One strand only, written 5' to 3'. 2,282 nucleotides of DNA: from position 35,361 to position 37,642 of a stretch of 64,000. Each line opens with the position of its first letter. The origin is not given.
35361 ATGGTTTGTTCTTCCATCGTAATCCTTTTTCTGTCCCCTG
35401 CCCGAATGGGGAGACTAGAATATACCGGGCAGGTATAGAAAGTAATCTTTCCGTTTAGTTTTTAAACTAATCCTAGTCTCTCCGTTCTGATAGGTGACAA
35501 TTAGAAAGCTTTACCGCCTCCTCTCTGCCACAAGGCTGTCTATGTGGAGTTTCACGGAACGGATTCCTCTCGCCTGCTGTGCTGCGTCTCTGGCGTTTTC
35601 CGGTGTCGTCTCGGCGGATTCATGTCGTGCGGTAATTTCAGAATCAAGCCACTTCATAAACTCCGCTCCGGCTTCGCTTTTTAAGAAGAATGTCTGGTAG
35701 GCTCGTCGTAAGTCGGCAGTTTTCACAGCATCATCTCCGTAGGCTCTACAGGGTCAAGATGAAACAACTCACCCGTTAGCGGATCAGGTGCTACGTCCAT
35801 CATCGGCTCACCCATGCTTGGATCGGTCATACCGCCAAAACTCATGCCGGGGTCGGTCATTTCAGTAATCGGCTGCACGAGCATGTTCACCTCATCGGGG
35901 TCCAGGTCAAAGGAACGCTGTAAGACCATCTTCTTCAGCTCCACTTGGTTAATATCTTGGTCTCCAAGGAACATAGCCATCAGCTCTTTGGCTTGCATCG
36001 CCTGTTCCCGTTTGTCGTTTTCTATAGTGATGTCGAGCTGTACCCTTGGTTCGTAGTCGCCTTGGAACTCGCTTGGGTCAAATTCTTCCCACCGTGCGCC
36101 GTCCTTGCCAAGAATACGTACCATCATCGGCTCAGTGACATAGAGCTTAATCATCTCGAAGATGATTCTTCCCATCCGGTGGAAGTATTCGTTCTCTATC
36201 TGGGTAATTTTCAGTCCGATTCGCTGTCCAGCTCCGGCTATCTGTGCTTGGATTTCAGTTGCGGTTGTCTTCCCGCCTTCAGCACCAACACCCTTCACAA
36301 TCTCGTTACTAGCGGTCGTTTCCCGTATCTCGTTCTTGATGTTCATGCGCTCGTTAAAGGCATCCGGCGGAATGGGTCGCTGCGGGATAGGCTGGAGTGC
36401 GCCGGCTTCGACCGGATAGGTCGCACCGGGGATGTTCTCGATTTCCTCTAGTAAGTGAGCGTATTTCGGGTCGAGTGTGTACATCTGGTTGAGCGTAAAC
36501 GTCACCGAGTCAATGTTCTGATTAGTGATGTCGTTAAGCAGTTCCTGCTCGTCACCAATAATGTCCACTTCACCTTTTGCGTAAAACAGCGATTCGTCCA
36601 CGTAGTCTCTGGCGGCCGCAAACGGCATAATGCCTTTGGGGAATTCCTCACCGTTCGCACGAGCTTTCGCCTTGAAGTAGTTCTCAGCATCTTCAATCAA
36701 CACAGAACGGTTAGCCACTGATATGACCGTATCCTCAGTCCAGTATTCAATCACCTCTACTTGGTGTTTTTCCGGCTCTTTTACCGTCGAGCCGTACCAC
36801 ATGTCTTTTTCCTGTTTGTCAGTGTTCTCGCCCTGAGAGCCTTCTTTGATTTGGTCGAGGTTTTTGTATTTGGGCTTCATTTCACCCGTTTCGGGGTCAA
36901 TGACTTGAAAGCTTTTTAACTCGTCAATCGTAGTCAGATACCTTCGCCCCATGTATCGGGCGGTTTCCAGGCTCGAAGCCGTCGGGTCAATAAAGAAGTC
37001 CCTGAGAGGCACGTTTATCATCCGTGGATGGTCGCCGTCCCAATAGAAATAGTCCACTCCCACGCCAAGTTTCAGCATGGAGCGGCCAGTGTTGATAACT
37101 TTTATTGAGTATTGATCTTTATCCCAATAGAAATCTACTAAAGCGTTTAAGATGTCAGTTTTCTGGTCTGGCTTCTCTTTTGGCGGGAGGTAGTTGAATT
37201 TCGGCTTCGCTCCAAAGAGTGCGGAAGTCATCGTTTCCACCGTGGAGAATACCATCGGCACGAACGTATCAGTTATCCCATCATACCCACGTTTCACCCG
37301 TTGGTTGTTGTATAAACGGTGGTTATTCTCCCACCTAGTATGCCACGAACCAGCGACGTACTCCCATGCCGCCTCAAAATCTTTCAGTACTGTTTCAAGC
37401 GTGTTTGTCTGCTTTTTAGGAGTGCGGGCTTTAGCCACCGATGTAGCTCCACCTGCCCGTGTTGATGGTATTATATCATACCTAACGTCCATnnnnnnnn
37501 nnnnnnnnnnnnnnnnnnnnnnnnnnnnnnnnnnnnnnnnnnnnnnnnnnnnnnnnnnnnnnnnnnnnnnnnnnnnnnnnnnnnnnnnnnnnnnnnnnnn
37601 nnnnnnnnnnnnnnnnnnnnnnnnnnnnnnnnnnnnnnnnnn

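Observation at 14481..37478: Repeated late promoter plus a conserved initial transcribed sequence: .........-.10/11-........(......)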

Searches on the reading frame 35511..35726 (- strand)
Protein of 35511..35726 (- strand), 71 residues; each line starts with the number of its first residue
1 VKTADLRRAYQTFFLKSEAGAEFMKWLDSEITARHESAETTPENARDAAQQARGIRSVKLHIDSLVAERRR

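Call 76: find_homologous_proteins(query=window:35511-35726:-, max_evalue=0.001)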
Query window:35511-35726:- (71 aa): 1 proteins with E <= 0.001 among 1 candidates.
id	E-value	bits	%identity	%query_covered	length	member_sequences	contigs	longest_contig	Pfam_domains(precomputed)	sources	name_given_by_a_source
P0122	5.3e-38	144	100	100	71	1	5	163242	-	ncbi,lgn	-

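Call 77: search_protein_families(library=phrogs, max_evalue=0.01, proteins=[window:35511-35726:-])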
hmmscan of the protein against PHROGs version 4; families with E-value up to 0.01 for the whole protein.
window:35511-35726:- (71 aa): 0 families

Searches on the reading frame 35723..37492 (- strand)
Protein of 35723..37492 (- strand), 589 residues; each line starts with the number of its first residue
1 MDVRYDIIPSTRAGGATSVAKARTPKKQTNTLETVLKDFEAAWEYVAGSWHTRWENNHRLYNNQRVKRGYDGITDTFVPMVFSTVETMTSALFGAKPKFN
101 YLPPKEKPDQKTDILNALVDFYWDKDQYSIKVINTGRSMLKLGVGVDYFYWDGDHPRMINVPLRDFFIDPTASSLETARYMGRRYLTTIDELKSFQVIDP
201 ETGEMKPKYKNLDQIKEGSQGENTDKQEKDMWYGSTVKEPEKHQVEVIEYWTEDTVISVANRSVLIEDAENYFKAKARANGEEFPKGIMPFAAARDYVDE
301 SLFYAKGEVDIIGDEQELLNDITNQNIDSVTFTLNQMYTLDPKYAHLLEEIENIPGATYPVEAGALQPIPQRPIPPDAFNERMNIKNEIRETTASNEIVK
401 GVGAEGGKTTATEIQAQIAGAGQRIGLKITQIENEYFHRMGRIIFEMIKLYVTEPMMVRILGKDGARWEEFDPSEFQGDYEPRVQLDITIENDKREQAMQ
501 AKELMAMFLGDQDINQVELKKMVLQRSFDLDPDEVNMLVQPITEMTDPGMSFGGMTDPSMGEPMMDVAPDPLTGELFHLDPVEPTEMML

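Call 7: search_protein_families(library=phrogs, proteins=[window:35723-37492:-])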
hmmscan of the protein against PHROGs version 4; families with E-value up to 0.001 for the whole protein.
window:35723-37492:- (589 aa): 3 families
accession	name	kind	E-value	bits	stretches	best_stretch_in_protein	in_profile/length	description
phrog_1216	-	head and packaging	2.1e-27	97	1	158-528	214-566/714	portal protein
phrog_332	-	connector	2.5e-20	73.4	1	47-448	25-426/560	head-tail adaptor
phrog_156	-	head and packaging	4.9e-20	72.5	1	26-505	6-528/681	portal protein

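Call 14: find_homologous_proteins(query=window:35723-37435:-, max_evalue=1e-10)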
Query window:35723-37435:- (570 aa): 1121 proteins with E <= 1e-10 among 8000 candidates; the best 120 are listed.
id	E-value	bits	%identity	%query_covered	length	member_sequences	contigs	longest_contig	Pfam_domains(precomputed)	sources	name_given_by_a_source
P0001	0.0e+0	1308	100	100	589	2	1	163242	PF23899.2,PF16510.13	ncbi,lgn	-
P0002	1.4e-287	973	73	100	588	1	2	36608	PF23899.2,PF16510.13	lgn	-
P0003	3.7e-281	952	77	92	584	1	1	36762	PF23899.2,PF16510.13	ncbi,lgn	-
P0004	2.8e-279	946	74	98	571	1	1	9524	PF23899.2,PF16510.13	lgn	-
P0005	7.2e-279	945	75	95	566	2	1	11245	PF23899.2,PF16510.13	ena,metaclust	metaclust:\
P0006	1.1e-278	944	76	90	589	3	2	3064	PF23899.2,PF16510.13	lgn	-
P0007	1.5e-275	934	72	98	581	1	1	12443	PF23899.2,PF16510.13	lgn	-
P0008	9.5e-275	931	71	98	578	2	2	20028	PF23899.2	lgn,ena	-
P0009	5.2e-272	922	75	90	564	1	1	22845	PF23899.2,PF16510.13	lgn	-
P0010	8.1e-272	921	72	97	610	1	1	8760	PF23899.2,PF16510.13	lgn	-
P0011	5.3e-270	915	68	98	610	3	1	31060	PF23899.2,PF16510.13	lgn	-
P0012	7.5e-270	915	72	94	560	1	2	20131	PF23899.2,PF16510.13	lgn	-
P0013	1.3e-269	914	73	96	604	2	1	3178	PF23899.2,PF16510.13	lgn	-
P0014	2.5e-269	913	72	96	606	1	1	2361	PF23899.2,PF16510.13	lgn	-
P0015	7.0e-269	912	73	92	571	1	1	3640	PF23899.2,PF16510.13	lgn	-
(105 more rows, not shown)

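Call 16: find_related_loci(query=A1, collection=genome_contigs, flank=10000)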
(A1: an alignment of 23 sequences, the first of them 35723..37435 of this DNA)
Query A1 (570 aa) in genome_contigs; peptide patterns used: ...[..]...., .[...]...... (x = any residue, [..] = any of these).
378 stretches matched a pattern; 7 encode a relative of the query (tblastn E <= 1e-3); 6 distinct loci.
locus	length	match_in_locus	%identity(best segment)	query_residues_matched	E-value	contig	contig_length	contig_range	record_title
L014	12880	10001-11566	77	1-522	0e+0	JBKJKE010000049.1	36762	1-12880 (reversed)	MAG: Limisphaerales bacterium isolate ant_bin.228 k117_5254510, whole genome shotgun sequence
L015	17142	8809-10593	67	4-570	0e+0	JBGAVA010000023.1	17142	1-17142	MAG: Candidatus Saccharimonadales bacterium isolate MAG_MBR_AS.10 MBRAS-10_NODE_23_length_17142_cov_5.820568, whole geno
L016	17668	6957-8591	68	11-545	0e+0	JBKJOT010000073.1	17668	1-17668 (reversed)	MAG: Methylotenera sp. isolate ant_bin.427 k117_5122979, whole genome shotgun sequence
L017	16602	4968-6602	66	9-546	0e+0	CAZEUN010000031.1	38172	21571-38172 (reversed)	MAG TPA_asm: uncultured Oleiharenicola sp. isolate SRP193066_co1_159 genome assembly, contig: NODE_1253_length_38172_cov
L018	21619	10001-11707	42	6-551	2e-148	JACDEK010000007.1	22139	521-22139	MAG: Candidatus Saccharibacteria bacterium isolate MGR_bin358 SD2903_NODE_272_length_22139_cov_1.343131, whole genome sh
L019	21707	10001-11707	50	10-552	2e-175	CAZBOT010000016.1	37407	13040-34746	MAG TPA_asm: uncultured Candidatus Saccharibacteria bacterium isolate SRP329715_co1_191 genome assembly, contig: NODE_14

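Call 18: find_related_loci(query=A1, collection=metagenome_contigs, flank=10000)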
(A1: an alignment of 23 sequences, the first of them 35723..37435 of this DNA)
Query A1 (570 aa) in metagenome_contigs; peptide patterns used: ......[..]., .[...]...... (x = any residue, [..] = any of these).
600 stretches matched a pattern (row limit reached: there are more); 61 encode a relative of the query (tblastn E <= 1e-3); 61 distinct loci.
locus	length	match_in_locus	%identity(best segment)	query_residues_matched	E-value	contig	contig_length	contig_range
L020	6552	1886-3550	75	9-552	0e+0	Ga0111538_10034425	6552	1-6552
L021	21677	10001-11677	70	11-557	0e+0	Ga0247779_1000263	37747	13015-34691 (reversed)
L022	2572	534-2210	69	1-561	0e+0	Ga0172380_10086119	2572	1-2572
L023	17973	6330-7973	70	6-540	0e+0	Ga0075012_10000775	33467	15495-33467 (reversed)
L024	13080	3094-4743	69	7-552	0e+0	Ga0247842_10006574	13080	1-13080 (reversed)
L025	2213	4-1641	69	15-552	0e+0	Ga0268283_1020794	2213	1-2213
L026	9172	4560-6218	69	4-554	0e+0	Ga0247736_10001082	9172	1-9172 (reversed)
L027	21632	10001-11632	71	12-544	0e+0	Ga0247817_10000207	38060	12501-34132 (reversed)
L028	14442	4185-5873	66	7-552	0e+0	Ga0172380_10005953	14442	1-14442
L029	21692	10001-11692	66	4-552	0e+0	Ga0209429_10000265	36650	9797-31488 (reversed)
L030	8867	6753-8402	68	12-522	0e+0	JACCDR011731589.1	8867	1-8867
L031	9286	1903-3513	66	2-549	0e+0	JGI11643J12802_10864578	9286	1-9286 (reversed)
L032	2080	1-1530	70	17-519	0e+0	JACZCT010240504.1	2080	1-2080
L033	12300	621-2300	64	8-569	0e+0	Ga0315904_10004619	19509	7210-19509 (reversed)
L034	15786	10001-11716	59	13-563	0e+0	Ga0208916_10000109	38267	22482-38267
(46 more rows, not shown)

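Call 19: find_related_loci(query=A1, collection=viral_contigs, flank=10000)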
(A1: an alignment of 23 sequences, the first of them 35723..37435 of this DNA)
Query A1 (570 aa) in viral_contigs; peptide patterns used: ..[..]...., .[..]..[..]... (x = any residue, [..] = any of these).
155 stretches matched a pattern; 66 encode a relative of the query (tblastn E <= 1e-3); 65 distinct loci.
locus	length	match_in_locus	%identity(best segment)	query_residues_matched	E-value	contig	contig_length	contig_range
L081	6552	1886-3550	75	9-552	0e+0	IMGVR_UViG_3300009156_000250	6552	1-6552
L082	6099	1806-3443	71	3-545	0e+0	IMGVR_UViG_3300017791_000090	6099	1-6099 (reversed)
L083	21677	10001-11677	70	11-557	0e+0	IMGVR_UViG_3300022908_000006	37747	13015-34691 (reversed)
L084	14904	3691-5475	67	5-570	0e+0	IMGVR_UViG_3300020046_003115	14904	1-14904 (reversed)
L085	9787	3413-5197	67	5-570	0e+0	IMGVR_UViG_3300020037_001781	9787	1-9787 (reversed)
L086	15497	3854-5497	70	6-540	0e+0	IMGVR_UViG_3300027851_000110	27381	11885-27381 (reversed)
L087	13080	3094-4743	69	7-552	0e+0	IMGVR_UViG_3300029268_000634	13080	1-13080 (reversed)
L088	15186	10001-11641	70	11-555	0e+0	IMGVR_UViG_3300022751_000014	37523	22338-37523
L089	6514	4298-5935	68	10-548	0e+0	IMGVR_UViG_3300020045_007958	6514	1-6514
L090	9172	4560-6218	69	4-554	0e+0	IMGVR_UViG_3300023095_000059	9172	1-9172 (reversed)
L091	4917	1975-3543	73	11-519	0e+0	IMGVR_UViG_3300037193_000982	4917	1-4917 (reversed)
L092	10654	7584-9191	70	7-548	0e+0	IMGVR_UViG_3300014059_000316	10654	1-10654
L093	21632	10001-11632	71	12-544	0e+0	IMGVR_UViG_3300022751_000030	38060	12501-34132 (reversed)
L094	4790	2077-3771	68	3-569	0e+0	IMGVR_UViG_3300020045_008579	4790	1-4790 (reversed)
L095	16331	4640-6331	66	4-552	0e+0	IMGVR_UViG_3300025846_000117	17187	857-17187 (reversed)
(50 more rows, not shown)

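Call 39: search_dna_similar(query=window:35723-37435:-, collection=phages, mode=protein, max_rows=40)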
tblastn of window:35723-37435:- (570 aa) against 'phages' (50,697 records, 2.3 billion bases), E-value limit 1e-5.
Records with a match: 18; places in all: 18; records where one place covers at least 80% of the query: 1.
Best place of each record, by identity: <60% 18.
By first word of the organism name: Cyanophage 3; Leptolyngbya 3; Caudoviricetes 2; Phormidium 2; Pseudomonas 2; Anabaena 2; Bacillus 1; Plectonema 1; Vibrio 1; Microcystis 1.
By host as written in the record: - 3; Phormidium foveolarum 2; Leptolyngbya foveolarum 2; Leptolyngbya boryana 2; Pseudomonas fluorescens 2; Anabaena variabilis 2; Bacillus sp. (in: Bacteria) 1; Leptolyngbya boryana FACHB-402 (synonym: Plectonema boryanum FACHB-402) 1; and 3 more.
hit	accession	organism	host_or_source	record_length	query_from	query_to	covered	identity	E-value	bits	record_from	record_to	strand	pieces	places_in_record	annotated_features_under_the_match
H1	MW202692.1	Caudoviricetes sp.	Manatee Spring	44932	12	522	90%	33.3%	2e-86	299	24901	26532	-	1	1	portal protein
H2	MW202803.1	Caudoviricetes sp.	Manatee Spring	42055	135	545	72%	23.5%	1e-8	64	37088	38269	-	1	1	head to tail joining protein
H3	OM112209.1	Bacillus phage PK1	Bacillus sp. (in: Bacteria)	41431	35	443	72%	22.0%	1e-16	90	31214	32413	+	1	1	none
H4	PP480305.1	Cyanophage PP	-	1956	63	458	69%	22.4%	2e-7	60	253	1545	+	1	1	head-tail adaptor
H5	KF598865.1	Cyanophage PP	Phormidium foveolarum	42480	63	458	69%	22.4%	3e-7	60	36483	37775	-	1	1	portal protein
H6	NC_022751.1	Cyanophage PP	Phormidium foveolarum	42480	63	458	69%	22.4%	3e-7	60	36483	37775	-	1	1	head-tail adaptor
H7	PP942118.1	Plectonema phage PP-DH22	Leptolyngbya boryana FACHB-402 ...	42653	63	458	69%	22.4%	3e-7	60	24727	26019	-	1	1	record has no annotation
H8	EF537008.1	Phormidium phage Pf-WMP3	Leptolyngbya foveolarum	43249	63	458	69%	22.4%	4e-7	59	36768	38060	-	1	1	portal protein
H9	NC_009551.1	Phormidium phage Pf-WMP3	Leptolyngbya foveolarum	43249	63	458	69%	22.4%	4e-7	59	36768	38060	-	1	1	head-tail adaptor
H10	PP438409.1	Leptolyngbya phage Lsp-JY17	Leptolyngbya boryana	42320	63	458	69%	22.4%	7e-7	59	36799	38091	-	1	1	portal protein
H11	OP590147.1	Leptolyngbya phage LPP-2, strain SPI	Leptolyngbya boryana IU 594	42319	63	458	69%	22.4%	1e-6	58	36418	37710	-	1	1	portal protein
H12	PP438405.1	Leptolyngbya phage Lbo-JY12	Leptolyngbya boryana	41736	63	458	69%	22.2%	1e-6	57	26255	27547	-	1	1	portal protein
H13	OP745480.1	Vibrio phage vB_VhaP_PG11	Vibrio hangzhouensis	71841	135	511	66%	21.6%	5e-6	56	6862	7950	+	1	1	portal protein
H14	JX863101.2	Pseudomonas phage UFV-P2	Pseudomonas fluorescens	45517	138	471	59%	23.5%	5e-7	59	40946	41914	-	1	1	portal protein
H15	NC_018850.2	Pseudomonas phage UFV-P2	Pseudomonas fluorescens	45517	138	471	59%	23.5%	5e-7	59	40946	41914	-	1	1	portal protein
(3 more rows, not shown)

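Call 40: find_encoding_contigs(protein=P0001, flank=1000, max_places=4)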
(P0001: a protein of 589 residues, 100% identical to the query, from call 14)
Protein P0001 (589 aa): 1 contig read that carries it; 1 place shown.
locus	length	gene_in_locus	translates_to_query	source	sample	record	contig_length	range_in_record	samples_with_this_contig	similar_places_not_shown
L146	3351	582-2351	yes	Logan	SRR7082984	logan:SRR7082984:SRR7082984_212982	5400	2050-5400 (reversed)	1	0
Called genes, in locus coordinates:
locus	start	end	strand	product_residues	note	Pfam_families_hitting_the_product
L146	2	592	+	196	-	?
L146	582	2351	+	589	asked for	PF16510:P22_portal (faint), PF23899:SU10_portal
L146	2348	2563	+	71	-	-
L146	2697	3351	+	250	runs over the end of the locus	-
